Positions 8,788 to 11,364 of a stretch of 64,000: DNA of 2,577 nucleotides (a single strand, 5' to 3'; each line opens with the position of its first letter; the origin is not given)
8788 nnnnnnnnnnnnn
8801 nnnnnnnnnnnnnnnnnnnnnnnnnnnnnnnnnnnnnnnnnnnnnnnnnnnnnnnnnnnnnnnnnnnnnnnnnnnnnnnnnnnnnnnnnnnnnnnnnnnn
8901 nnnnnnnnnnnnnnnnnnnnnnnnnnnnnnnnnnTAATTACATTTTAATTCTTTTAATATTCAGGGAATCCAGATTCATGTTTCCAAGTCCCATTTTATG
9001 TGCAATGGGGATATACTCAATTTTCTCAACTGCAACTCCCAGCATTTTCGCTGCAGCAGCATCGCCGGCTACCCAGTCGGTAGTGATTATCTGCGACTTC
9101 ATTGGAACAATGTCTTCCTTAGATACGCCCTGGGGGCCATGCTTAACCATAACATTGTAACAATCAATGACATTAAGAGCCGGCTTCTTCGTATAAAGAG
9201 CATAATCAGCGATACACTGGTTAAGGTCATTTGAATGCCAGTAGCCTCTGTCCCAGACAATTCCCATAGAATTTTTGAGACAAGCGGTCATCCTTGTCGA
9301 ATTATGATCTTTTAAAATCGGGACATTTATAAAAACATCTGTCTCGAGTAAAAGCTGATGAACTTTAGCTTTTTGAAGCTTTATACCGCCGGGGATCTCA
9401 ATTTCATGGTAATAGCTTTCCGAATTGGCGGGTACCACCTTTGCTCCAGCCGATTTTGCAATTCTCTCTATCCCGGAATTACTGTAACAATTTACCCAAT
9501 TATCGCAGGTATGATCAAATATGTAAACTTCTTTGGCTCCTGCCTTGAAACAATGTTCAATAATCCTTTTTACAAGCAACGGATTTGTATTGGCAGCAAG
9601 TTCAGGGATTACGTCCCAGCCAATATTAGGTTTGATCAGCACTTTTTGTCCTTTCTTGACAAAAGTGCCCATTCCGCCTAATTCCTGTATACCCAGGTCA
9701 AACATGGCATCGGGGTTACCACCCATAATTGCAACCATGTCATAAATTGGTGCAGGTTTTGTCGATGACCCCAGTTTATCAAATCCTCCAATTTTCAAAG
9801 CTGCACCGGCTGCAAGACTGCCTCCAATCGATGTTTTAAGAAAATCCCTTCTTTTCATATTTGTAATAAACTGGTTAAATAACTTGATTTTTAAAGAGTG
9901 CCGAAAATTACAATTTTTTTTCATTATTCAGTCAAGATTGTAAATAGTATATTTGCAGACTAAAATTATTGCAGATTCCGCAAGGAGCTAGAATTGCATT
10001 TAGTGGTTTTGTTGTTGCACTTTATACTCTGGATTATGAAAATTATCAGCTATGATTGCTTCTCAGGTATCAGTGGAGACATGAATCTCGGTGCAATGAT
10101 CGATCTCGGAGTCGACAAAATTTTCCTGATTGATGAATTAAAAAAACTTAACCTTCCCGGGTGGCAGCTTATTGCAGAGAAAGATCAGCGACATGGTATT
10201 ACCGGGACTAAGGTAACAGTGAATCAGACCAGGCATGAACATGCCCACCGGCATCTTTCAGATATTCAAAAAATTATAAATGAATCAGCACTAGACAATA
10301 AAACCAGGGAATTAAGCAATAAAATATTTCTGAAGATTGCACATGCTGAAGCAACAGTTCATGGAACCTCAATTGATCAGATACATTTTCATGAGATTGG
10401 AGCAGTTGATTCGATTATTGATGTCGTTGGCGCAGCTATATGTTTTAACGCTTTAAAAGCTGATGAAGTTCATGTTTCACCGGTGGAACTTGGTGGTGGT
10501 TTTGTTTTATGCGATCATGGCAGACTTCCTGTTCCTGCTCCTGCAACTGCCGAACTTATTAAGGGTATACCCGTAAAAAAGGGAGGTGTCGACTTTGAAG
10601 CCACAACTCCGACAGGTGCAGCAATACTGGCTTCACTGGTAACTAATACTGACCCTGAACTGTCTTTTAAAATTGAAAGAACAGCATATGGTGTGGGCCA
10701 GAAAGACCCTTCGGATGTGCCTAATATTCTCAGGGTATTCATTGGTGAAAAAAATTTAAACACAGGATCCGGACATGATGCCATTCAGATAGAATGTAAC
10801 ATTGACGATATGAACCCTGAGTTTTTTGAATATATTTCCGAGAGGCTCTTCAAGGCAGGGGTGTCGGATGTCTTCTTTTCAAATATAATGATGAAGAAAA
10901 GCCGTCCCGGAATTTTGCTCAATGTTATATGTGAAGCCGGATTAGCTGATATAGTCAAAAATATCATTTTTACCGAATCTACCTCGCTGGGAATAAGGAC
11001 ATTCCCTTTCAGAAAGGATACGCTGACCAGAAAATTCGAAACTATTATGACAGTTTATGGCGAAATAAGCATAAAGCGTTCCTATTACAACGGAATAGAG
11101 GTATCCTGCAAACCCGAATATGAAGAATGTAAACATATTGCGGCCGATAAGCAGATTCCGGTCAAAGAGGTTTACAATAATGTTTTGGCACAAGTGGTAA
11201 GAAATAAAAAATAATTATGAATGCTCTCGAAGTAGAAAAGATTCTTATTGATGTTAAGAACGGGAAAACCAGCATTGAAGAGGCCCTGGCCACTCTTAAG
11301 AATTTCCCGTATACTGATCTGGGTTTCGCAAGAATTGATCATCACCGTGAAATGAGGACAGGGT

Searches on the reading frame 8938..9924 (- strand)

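Call 42: search_protein_families(library=pfam, proteins=[window:8938-9924:-], max_evalue=0.00001)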
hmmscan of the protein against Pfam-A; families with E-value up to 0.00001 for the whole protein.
window:8938-9924:- (328 aa): 1 family
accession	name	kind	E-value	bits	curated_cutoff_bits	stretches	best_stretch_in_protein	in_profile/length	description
PF04015.17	DUF362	-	4.8e-46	157.8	24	1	95-293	1-200/200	Domain of unknown function (DUF362)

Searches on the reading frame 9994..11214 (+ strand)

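Call 42: search_protein_families(library=pfam, proteins=[window:9994-11214:+], max_evalue=0.00001)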
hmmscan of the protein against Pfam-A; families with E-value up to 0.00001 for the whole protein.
window:9994-11214:+ (406 aa): 1 family
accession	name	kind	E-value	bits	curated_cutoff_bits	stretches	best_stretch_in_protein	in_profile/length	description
PF01969.22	Ni_insertion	-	2.6e-140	468.2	22.1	1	20-394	3-375/375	Nickel insertion protein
